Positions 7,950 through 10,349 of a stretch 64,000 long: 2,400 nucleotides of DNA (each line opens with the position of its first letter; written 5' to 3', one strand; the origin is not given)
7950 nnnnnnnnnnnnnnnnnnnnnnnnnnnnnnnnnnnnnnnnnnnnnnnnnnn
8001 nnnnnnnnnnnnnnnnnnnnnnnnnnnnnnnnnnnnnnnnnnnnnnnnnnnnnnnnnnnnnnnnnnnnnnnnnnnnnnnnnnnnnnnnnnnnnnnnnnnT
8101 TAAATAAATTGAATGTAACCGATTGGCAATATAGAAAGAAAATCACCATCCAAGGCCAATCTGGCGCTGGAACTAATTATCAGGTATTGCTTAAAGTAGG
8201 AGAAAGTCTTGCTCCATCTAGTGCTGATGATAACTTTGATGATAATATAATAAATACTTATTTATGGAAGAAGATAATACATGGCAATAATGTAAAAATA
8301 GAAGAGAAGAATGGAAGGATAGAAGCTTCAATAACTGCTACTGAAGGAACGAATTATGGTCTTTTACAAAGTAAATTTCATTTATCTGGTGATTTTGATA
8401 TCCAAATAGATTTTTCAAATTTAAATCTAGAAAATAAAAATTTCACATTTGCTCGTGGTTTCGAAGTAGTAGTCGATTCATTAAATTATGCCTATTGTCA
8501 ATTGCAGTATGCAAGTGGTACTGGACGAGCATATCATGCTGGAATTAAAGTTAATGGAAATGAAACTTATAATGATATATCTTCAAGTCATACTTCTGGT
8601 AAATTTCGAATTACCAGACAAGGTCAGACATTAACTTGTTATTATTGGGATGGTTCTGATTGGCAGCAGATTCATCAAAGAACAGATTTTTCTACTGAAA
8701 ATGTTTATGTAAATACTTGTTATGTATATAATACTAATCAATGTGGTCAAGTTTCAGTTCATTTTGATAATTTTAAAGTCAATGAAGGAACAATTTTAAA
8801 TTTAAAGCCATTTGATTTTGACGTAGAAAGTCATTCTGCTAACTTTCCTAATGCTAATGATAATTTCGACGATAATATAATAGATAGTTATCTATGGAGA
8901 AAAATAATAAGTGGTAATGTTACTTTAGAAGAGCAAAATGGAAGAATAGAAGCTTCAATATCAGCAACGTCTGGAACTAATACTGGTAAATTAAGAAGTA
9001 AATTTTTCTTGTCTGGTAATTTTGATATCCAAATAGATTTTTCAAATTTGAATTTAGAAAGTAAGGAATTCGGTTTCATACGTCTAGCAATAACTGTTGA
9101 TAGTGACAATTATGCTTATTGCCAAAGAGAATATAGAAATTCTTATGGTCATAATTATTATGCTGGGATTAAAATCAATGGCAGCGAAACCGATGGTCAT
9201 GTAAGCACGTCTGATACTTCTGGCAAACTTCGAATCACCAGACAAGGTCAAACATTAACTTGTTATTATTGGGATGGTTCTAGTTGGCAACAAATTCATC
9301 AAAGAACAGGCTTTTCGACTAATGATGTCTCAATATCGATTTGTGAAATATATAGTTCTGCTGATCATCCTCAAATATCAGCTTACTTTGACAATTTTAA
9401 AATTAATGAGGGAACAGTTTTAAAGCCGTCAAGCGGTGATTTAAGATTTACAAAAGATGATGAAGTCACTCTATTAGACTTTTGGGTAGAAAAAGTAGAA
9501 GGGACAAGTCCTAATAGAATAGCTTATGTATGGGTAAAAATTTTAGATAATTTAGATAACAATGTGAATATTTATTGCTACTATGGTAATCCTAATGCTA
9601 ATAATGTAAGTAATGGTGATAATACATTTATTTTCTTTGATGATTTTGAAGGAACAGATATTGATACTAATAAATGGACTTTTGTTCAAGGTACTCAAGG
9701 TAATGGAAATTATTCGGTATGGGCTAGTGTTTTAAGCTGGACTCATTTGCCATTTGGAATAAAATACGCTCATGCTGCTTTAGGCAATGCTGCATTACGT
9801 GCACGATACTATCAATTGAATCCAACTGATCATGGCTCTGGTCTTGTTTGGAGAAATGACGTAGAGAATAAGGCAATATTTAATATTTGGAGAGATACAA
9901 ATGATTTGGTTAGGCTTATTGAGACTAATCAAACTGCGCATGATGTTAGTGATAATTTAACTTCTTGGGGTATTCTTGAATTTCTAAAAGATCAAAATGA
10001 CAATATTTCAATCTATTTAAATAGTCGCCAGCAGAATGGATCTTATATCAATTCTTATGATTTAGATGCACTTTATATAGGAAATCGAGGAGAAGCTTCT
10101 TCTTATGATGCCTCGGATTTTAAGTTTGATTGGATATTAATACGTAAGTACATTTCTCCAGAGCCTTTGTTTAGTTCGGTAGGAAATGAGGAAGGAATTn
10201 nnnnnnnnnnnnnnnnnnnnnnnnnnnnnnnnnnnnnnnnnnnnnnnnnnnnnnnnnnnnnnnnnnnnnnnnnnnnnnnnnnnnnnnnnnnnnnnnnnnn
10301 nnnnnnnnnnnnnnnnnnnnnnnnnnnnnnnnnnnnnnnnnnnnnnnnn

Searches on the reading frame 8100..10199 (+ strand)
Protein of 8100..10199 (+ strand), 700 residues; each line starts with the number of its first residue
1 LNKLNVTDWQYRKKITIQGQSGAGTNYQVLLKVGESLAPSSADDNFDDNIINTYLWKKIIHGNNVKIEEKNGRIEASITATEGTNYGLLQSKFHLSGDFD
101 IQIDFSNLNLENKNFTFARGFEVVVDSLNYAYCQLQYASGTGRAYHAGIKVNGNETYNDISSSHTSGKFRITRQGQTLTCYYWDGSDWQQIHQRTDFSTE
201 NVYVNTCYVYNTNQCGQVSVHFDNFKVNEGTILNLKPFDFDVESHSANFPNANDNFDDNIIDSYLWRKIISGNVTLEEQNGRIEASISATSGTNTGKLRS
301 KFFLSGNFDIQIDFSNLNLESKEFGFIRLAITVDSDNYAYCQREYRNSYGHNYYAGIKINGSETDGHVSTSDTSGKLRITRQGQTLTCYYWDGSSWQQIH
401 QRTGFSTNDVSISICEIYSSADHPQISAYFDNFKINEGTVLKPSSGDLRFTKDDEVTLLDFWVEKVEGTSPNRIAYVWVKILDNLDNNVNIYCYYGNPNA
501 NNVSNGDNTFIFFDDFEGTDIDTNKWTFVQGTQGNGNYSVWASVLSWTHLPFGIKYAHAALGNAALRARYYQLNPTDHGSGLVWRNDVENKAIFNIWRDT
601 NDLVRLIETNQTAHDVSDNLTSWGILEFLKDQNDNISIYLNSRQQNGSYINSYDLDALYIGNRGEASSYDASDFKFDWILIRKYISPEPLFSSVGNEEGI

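Call 62: find_homologous_proteins(query=window:8100-10199:+)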
Query window:8100-10199:+ (700 aa): 137 proteins with E <= 0.001 among 8000 candidates; the best 120 are listed.
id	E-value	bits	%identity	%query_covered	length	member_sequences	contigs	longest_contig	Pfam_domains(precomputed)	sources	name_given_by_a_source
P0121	0.0e+0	1722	95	100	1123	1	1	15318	PF10102.15,PF07622.20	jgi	-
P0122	1.3e-270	918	66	65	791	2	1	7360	PF10102.15,PF07622.20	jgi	-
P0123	1.8e-119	418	58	38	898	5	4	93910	PF10102.15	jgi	-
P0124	3.2e-111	391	60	41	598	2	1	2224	PF20598.5,PF10102.15,PF13620.13,PF07622.20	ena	-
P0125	5.7e-104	367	61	37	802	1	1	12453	PF10102.15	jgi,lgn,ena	-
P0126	2.7e-95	338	40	66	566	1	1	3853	PF10102.15,PF07622.20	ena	-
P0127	2.0e-92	329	33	36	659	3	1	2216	PF10102.15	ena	-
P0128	4.0e-85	305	65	12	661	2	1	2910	PF10102.15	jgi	-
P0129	6.8e-85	304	33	36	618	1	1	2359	PF10102.15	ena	-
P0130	1.2e-73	267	33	38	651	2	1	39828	PF10102.15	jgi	jgi:hypothetical protein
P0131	4.1e-72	262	33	36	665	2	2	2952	PF10102.15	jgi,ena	-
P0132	1.2e-64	237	38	37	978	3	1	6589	PF10102.15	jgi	-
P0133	2.4e-64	236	66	9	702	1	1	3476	PF20598.5,PF10102.15,PF13620.13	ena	-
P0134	1.5e-63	234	32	36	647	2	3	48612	PF10102.15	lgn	-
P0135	5.7e-63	232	40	37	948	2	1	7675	PF10102.15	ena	-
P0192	7.5e-27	112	35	29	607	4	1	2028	PF07963.18,PF13540.13,PF10102.15,PF25390.2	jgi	jgi:type II secretory pathway pseudopilin PulG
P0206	9.1e-19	86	52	8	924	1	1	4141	PF07963.18,PF12476.14,PF13385.14,PF13540.13,PF10102.15,PF25390.2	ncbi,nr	ncbi:DUF2341 domain-containing protein, partial [candidate division WOR-3 bacterium]|nr:DUF2341 doma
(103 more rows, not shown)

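Call 63: find_encoding_contigs(protein=P0121, flank=10000, max_places=3)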
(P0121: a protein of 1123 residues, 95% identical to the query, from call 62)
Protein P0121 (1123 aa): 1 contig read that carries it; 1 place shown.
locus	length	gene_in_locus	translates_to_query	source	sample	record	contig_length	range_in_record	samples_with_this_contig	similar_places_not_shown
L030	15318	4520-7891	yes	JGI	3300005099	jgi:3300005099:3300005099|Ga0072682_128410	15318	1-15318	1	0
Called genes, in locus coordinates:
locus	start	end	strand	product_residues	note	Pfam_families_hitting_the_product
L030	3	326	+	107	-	?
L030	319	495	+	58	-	-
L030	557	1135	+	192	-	-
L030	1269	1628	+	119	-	-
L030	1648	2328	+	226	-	-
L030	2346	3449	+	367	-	-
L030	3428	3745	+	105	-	-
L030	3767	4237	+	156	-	PF10102:DUF2341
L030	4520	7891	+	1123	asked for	PF10102:DUF2341, PF07622:DUF1583, PF10102:DUF2341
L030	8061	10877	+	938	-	PF13088:BNR_2 (faint), PF15892:BNR_4 (faint)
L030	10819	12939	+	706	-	-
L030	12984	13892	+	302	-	-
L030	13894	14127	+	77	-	-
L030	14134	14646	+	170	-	-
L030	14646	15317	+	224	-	?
